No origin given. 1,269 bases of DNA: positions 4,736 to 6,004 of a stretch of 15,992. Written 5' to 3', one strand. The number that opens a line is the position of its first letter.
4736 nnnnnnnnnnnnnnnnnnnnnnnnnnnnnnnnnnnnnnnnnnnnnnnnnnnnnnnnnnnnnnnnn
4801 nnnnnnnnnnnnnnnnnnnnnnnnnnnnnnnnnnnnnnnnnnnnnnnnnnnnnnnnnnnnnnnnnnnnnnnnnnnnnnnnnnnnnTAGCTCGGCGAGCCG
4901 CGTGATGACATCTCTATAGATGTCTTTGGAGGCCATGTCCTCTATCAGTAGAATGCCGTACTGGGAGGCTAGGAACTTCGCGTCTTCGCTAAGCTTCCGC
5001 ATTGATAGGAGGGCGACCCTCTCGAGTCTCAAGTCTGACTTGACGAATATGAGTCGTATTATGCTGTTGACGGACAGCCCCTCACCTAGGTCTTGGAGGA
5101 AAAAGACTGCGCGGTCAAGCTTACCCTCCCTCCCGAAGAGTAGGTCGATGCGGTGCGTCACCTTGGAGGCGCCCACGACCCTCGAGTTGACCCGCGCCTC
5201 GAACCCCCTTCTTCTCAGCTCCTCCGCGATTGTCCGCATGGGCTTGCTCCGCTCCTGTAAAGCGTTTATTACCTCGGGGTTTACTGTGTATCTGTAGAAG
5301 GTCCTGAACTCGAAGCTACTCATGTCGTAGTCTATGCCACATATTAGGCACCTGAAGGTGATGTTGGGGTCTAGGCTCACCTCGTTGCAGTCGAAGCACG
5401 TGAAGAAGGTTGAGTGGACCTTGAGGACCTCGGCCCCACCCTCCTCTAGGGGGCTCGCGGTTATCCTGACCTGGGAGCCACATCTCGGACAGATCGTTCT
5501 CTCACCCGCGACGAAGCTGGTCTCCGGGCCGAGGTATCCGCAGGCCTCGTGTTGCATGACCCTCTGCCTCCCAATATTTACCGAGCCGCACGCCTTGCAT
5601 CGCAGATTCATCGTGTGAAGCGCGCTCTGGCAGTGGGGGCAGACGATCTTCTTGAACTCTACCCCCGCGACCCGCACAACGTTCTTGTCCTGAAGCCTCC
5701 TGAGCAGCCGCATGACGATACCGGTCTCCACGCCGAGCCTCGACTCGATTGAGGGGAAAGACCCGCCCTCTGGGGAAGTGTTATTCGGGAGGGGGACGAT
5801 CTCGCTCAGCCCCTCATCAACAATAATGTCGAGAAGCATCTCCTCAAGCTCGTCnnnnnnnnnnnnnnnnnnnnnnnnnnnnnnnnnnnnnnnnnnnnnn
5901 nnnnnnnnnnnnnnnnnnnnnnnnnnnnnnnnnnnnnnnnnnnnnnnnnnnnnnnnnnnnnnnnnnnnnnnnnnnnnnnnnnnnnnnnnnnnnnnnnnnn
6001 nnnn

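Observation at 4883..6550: Membrane-tethered wHTH, triple zinc-ribbon and nuclease-fold-like protein closing the pilin block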

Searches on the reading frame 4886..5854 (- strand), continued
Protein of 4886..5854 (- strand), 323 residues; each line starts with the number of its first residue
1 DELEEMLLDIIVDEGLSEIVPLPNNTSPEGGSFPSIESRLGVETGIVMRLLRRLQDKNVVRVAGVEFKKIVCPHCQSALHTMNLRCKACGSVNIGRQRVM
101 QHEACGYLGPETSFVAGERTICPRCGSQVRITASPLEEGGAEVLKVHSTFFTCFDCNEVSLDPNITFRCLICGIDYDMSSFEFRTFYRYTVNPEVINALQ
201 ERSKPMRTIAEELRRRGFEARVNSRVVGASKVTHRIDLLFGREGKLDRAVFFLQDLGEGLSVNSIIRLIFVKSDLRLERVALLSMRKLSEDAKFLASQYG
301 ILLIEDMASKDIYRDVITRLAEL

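Call 55: find_encoding_contigs(protein=P0052, flank=10000, max_places=1)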
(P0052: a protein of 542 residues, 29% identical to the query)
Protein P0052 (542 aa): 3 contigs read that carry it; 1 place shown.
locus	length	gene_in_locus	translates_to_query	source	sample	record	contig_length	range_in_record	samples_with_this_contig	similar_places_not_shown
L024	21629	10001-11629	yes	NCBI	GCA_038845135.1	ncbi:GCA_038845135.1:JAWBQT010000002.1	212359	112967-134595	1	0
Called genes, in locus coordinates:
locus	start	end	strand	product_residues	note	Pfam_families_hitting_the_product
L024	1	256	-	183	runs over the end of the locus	-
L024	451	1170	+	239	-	PF01411:tRNA-synt_2c, PF07973:tRNA_SAD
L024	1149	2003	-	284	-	PF03328:HpcH_HpaI, PF15617:C-C_Bond_Lyase (faint)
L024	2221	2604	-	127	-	-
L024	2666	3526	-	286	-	PF01256:Carb_kinase, PF02110:HK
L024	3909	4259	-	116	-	PF12762:DDE_Tnp_IS1595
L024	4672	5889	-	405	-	-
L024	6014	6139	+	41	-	-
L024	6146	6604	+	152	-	-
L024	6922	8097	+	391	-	PF05621:TniB (weak), PF13191:AAA_16, PF13401:AAA_22, PF22703:Cdc6_lid, PF09079:WHD_Cdc6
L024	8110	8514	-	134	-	PF01909:NTP_transf_2, PF18765:Polbeta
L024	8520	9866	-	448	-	PF03215:Rad17 (faint), PF13191:AAA_16 (weak), PF00004:AAA, PF13401:AAA_22 (faint), PF25361:AAA_lid_RFC1, PF21960:RCF1-5-like_lid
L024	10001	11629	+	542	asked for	PF18551:TackOD1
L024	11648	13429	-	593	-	PF00482:T2SSF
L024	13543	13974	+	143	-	-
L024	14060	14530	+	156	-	-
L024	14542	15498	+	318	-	PF13641:Glyco_tranf_2_3 (weak), PF00535:Glycos_transf_2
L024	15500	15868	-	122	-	-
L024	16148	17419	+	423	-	-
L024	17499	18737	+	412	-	-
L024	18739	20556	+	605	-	-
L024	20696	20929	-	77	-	-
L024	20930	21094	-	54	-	-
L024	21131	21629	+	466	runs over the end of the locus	-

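Call 56: find_encoding_contigs(protein=P0022, flank=10000, max_places=1)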
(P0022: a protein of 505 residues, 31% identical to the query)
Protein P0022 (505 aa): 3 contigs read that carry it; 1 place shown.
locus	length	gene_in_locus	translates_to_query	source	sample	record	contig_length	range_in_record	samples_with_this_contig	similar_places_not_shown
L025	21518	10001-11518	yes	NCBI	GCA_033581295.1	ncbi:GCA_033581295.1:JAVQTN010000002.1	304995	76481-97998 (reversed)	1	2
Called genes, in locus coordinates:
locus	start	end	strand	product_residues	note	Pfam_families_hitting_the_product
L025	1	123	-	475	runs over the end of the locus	-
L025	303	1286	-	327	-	PF00535:Glycos_transf_2, PF13506:Glyco_transf_21, PF13632:Glyco_trans_2_3 (weak)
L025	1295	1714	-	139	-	-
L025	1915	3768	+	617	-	PF00496:SBP_bac_5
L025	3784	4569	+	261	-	PF00932:LTD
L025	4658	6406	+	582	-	PF23990:PilB3_N (faint), PF00437:T2SSE, PF13476:AAA_23 (faint), PF13555:AAA_29 (weak)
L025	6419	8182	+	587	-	PF00482:T2SSF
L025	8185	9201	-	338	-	-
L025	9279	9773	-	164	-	-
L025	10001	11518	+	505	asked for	PF18551:TackOD1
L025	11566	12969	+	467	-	PF00206:Lyase_1, PF10415:FumaraseC_C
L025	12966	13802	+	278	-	PF04414:tRNA_deacylase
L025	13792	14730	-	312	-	PF10120:ThiN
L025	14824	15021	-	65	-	PF01402:RHH_1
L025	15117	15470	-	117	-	PF10015:ThermoDBP-RP_arch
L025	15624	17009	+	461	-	PF01546:Peptidase_M20, PF07687:M20_dimer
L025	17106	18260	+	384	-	PF01751:Toprim (weak), PF13155:Toprim_2 (weak), PF13662:Toprim_4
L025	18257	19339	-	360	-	PF26356:Pelota_N, PF03465:eRF1_3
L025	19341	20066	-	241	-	-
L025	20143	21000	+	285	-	PF00466:Ribosomal_L10, PF17777:RL10P_insert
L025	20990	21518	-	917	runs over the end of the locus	PF01411:tRNA-synt_2c, PF07973:tRNA_SAD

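Call 64: search_protein_families(library=pfam, proteins=[P0018, P0019, P0020, P0021, P0022, P0023, P0024, P0026, P0052, P0077], max_evalue=0.1)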
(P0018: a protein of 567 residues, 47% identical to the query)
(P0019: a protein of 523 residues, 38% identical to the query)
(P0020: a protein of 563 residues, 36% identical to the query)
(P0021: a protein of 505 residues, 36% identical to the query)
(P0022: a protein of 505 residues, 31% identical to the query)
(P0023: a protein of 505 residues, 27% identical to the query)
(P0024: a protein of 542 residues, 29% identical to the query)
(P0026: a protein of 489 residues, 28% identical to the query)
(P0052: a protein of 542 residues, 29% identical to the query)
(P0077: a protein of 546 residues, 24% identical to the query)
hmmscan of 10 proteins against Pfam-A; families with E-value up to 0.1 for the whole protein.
P0018 (567 aa): 6 families
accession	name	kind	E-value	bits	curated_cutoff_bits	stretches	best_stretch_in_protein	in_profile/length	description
PF18551.6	TackOD1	-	2.9e-26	92.6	32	1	240-432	5-188/188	Thaumarchaeal output domain 1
PF12773.13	DZR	-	0.048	14.3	27.3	0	349-414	7-45/45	Double zinc ribbon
PF05605.18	zf-Di19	-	0.048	14.3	27.5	0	326-370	4-41/54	Drought induced 19 protein (Di19), zinc-binding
PF07191.17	Zn_ribbon_6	-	0.057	13.9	25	0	327-374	3-43/67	Double zinc ribbon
PF09723.15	Zn_ribbon_8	-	0.077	13.5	34.4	0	354-371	20-38/41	Zinc ribbon domain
PF01155.25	HypA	-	0.079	13.4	28.9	0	283-335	39-97/112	Hydrogenase/urease nickel incorporation, metallochaperone, hypA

P0019 (523 aa): 1 family
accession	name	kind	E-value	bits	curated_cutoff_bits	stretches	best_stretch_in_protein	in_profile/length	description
PF18551.6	TackOD1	-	6.3e-25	88.3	32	1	200-388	7-187/188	Thaumarchaeal output domain 1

P0020 (563 aa): 5 families
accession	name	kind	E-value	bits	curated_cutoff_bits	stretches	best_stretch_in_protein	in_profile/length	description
PF18551.6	TackOD1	-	4.4e-29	101.8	32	1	230-421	9-187/188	Thaumarchaeal output domain 1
PF12773.13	DZR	-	0.0019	18.8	27.3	0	296-316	24-44/45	Double zinc ribbon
PF01155.25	HypA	-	0.0043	17.5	28.9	0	255-321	31-97/112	Hydrogenase/urease nickel incorporation, metallochaperone, hypA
PF13248.11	Zn_ribbon_3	-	0.021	14.8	27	1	296-316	2-22/26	zinc-ribbon domain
PF23903.1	Phage_zn_bind_2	-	0.054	13.9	27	0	282-305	18-40/44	Phage zinc binding domain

P0021 (505 aa): 9 families
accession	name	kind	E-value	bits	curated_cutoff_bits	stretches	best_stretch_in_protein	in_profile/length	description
PF18551.6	TackOD1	-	1.9e-26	93.3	32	1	167-363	5-186/188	Thaumarchaeal output domain 1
PF12773.13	DZR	-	0.0044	17.6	27.3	0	240-324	1-24/45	Double zinc ribbon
PF18912.6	DZR_2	-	0.02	15.1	27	0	326-350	9-31/56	Double zinc ribbon domain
PF01155.25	HypA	-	0.036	14.5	28.9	0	237-262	70-97/112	Hydrogenase/urease nickel incorporation, metallochaperone, hypA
PF03966.22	Trm112p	-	0.046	14.1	22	1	238-295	8-32/40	Trm112p-like protein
PF08274.17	Zn_Ribbon_YjdM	-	0.05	14.1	30.8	0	254-299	5-30/30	PhnA Zinc-Ribbon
PF17032.10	Zn_ribbon_15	-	0.081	14.2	28.9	0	289-349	1-61/73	zinc-ribbon family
PF13248.11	Zn_ribbon_3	-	0.094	12.7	27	0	325-348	3-24/26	zinc-ribbon domain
PF16101.10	PRIMA1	-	0.099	12.9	38.6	0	82-132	36-82/158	Proline-rich membrane anchor 1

P0022 (505 aa): 4 families
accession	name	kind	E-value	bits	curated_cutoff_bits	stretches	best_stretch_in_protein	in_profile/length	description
PF18551.6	TackOD1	-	3e-29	102.4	32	1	189-373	8-188/188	Thaumarchaeal output domain 1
PF05568.16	ASFV_J13L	-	0.012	15.9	23.6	1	96-192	32-123/189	African swine fever virus J13L protein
PF23548.1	Zn_ribbon_FGT1_2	-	0.049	13.7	27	0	309-319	23-33/35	FORGETTER1 second zinc ribbon domain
PF05605.18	zf-Di19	-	0.062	14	27.5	0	257-279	3-24/54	Drought induced 19 protein (Di19), zinc-binding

P0023 (505 aa): 10 families
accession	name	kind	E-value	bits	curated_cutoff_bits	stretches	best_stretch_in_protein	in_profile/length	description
PF18551.6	TackOD1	-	1.6e-25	90.2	32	1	183-370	5-187/188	Thaumarchaeal output domain 1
PF23548.1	Zn_ribbon_FGT1_2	-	4.4e-05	23.4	27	0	332-355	4-29/35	FORGETTER1 second zinc ribbon domain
PF12773.13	DZR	-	0.00014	22.4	27.3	0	256-314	1-35/45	Double zinc ribbon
PF18324.6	Isocitrate_DH_C_bact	-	0.0042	17.6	25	1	357-407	48-96/110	Bacterial isocitrate dehydrogenase, C-terminal domain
PF13248.11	Zn_ribbon_3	-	0.0061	16.4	27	0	253-275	2-24/26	zinc-ribbon domain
PF25299.1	ZZ_ADA2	-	0.031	14.9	27.5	1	256-276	1-21/48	ADA2 ZZ-type zing finger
PF01396.24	Zn_ribbon_Top1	-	0.085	13.1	32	0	305-318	3-16/39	Topoisomerase DNA binding C4 zinc finger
PF21344.3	Zn_ribbon_LysW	-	0.089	12.9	27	1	306-341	3-32/46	Alpha-aminoadipate carrier protein LysW-like, globular domain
PF12760.12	Zn_ribbon_IS1595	-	0.09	13.2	25.4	0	301-338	16-45/46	Transposase zinc-ribbon domain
PF07191.17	Zn_ribbon_6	-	0.091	13.2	25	0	252-276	15-38/67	Double zinc ribbon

P0024 (542 aa): 8 families
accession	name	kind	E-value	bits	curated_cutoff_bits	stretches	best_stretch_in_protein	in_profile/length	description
PF18551.6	TackOD1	-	2.1e-27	96.3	32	1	217-394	13-188/188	Thaumarchaeal output domain 1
PF12773.13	DZR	-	0.0079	16.8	27.3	0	278-300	23-45/45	Double zinc ribbon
PF18912.6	DZR_2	-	0.0096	16.2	27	0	281-335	9-55/56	Double zinc ribbon domain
PF13248.11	Zn_ribbon_3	-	0.012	15.5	27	1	280-300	3-23/26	zinc-ribbon domain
PF13240.11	Zn_Ribbon_1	-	0.033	14.4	25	1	282-301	2-21/23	zinc-ribbon domain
PF22747.2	Zn_ribbon_DUF2089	-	0.04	14.5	27.6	0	282-302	1-21/32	DUF2089 zinc ribbon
PF23146.2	Zf_IFT144_1st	-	0.05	13.9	27.5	1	282-299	7-24/25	IFT144, first zinc finger domain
PF05605.18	zf-Di19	-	0.099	13.3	27.5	0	280-296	3-19/54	Drought induced 19 protein (Di19), zinc-binding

P0026 (489 aa): 5 families
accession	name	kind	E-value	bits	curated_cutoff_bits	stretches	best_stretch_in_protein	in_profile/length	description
PF18551.6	TackOD1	-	3.1e-24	86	32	2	154-276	8-131/188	Thaumarchaeal output domain 1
PF01155.25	HypA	-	0.024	15.1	28.9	0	307-332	70-95/112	Hydrogenase/urease nickel incorporation, metallochaperone, hypA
PF07282.18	Cas12f1-like_TNB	-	0.025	15.2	26.3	1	308-336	29-53/60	Cas12f1-like, TNB domain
PF03604.18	Zn_ribbon_RPAB4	-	0.026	14.7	24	1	235-257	2-25/32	DNA directed RNA polymerase, 7 kDa subunit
PF04810.20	zf-Sec23_Sec24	-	0.091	13.2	25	0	250-278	2-32/39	Sec23/Sec24 zinc finger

P0052 (542 aa): 7 families
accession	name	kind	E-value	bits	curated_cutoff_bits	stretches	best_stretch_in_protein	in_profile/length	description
PF18551.6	TackOD1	-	1.1e-20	74.4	32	1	209-330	12-132/188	Thaumarchaeal output domain 1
PF01155.25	HypA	-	0.0059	17.1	28.9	0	357-394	64-102/112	Hydrogenase/urease nickel incorporation, metallochaperone, hypA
PF01363.27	FYVE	-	0.006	17.1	27.8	1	363-388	8-33/67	FYVE zinc finger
PF23548.1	Zn_ribbon_FGT1_2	-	0.012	15.6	27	1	365-386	4-27/35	FORGETTER1 second zinc ribbon domain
PF22524.2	Nlrc4-like_WHD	-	0.016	15.3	27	1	391-408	38-55/56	Nlrc4-like, winged helix domain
PF09723.15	Zn_ribbon_8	-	0.038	14.4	34.4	0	303-335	6-40/41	Zinc ribbon domain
PF08792.16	A2L_zn_ribbon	-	0.05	13.7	22.9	1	288-310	5-29/33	A2L zinc ribbon domain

P0077 (546 aa): 6 families
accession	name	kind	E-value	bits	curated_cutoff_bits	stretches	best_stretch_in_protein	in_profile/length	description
PF18551.6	TackOD1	-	2.9e-33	115.4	32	1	240-398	17-175/188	Thaumarchaeal output domain 1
PF00072.30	Response_reg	-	2.7e-08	34.4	30.2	1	4-111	1-110/111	Response regulator receiver domain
PF04471.18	Mrr_cat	-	1.1e-05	25.9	21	1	427-536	11-113/115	Restriction endonuclease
PF13453.11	Zn_ribbon_TFIIB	-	0.0038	17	22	1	350-380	2-29/41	Transcription factor zinc-finger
PF00684.25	DnaJ_CXXCXGXG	-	0.021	15.5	32.7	1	289-320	33-64/65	DnaJ central domain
PF25206.1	DUF7836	-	0.03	14.6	26.7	1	350-378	10-38/59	Domain of unknown function (DUF7836)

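Call 71: search_protein_families(library=padloc, proteins=[P0029, P0036, P0174], max_evalue=0.01)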
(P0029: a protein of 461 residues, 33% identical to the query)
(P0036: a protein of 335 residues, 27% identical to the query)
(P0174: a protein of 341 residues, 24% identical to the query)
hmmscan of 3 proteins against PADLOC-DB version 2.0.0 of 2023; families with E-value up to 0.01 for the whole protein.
P0029 (461 aa): 0 families

P0036 (335 aa): 0 families

P0174 (341 aa): 0 families

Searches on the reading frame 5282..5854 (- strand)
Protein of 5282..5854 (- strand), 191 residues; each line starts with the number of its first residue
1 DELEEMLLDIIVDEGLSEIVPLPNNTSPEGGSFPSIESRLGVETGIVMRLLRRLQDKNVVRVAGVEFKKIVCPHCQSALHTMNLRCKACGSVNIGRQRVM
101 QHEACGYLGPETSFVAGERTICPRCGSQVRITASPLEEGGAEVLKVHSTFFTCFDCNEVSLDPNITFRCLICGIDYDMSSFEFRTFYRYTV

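Call 47: predict_structure(alignment_id=A4)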
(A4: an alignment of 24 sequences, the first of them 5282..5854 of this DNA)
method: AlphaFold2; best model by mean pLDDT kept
length: 191 residues; sequences in the alignment: 24
mean_pLDDT: 90.4   pTM: 0.68
mean pLDDT of the five models: 90.4, 89.8, 89.7, 88.5, 87.9
residues with pLDDT >= 90: 144; 70-90: 36; 50-70: 8; < 50: 3
segments of 3 or more residues with pLDDT < 50: 136-138
pLDDT, mean of each block of 10 residues (from residue 1): 95 95 93 95 95 97 96 94 93 92 90 86 90 55 80 95 92 91 94 94
secondary structure, 60 per line:
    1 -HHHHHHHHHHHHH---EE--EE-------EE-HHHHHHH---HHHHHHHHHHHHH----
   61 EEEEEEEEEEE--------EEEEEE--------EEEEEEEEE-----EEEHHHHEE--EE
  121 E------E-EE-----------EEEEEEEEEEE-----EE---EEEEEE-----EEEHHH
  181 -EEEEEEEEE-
elements in order: H2-14 H34-40 H44-56 E61-71 E80-85 E94-102 E108-110 H111-114 E119-121 E143-153 E164-169 E175-177 E182-190

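Call 50: fold_search(model_id=the predicted structure, library=pdb)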
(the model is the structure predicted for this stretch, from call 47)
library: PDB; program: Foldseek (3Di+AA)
matches with E <= 10: 446; with E <= 0.001: 0
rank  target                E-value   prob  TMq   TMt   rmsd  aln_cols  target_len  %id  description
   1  9f29_B                4.4e-01  0.14  0.15  0.03  13.3        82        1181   20  Pyrococcus abyssi PolD in complex with Rpa2 winged-helix domain class 1 (composite map) (released 2024-12-04)
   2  9f2a_B                5.8e-01  0.13  0.15  0.03  13.3        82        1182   20  Pyrococcus abyssi PolD in complex with Rpa2 winged-helix domain class 2 (composite map) (released 2024-12-04)
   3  9htn_C                5.8e-01  0.03  0.10  0.14  18.9       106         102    9  Cereblon isoform 4 from Magnetospirillum gryphiswaldense in complex with glutarimide based compound 2s (released 2025-10-29)
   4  8q67_E                6.5e-01  0.14  0.18  0.07  10.4       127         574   10  Crystal structure of a homohexameric MCM from M. acidophilum (released 2025-03-12)
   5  8qsz_I                6.5e-01  0.03  0.08  0.16  25.7       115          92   14  Structure of s. pombe RNA polymerase II in complex with DSIF and Rat1/Rai1 (released 2024-10-23)
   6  3bwg_A                7.7e-01  0.13  0.22  0.19  16.7       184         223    9  The crystal structure of possible transcriptional regulator YydK from Bacillus subtilis subsp. subtilis str. 168 (released 2008-01-22)
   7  9i0v_A                8.1e-01  0.11  0.22  0.18  15.4       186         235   12  Crystal structure of DasR in complex with a synthetic DasR-binding RNA aptamer (released 2026-01-28)
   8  7u1e_C                8.1e-01  0.01  0.10  0.07  22.6       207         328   12  CryoEM structure of the pancreatic ATP-sensitive potassium channel bound to ATP with Kir6.2-CTD in the down conformati (released 2022-08-31)
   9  5n70_A                8.1e-01  0.01  0.10  0.07  19.1       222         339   13  CRYSTAL STRUCTURE OF MATURE CATHEPSIN D FROM THE TICK IXODES RICINUS (IRCD1) IN COMPLEX WITH THE N-TERMINAL OCTAPEPTID (released 2017-12-27)
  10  3bwg_B                8.6e-01  0.15  0.22  0.19  16.4       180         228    8  The crystal structure of possible transcriptional regulator YydK from Bacillus subtilis subsp. subtilis str. 168 (released 2008-01-22)
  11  8q67_C                8.6e-01  0.11  0.17  0.07  10.5       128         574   10  Crystal structure of a homohexameric MCM from M. acidophilum (released 2025-03-12)
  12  6upy_I                8.6e-01  0.03  0.11  0.17  26.2       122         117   12  RNA polymerase II elongation complex with 5-guanidinohydantoin lesion in state 2E (released 2020-06-10)
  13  3go5                  9.1e-01  0.80  0.22  0.15   4.9        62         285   16  Crystal structure of a multidomain protein with nucleic acid binding domains (sp_0946) from streptococcus pneumoniae tig (released 2009-04-07)
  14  8q67_D                9.1e-01  0.12  0.17  0.07  10.4       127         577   10  Crystal structure of a homohexameric MCM from M. acidophilum (released 2025-03-12)
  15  8q67_F                9.1e-01  0.11  0.17  0.07  10.8       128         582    9  Crystal structure of a homohexameric MCM from M. acidophilum (released 2025-03-12)
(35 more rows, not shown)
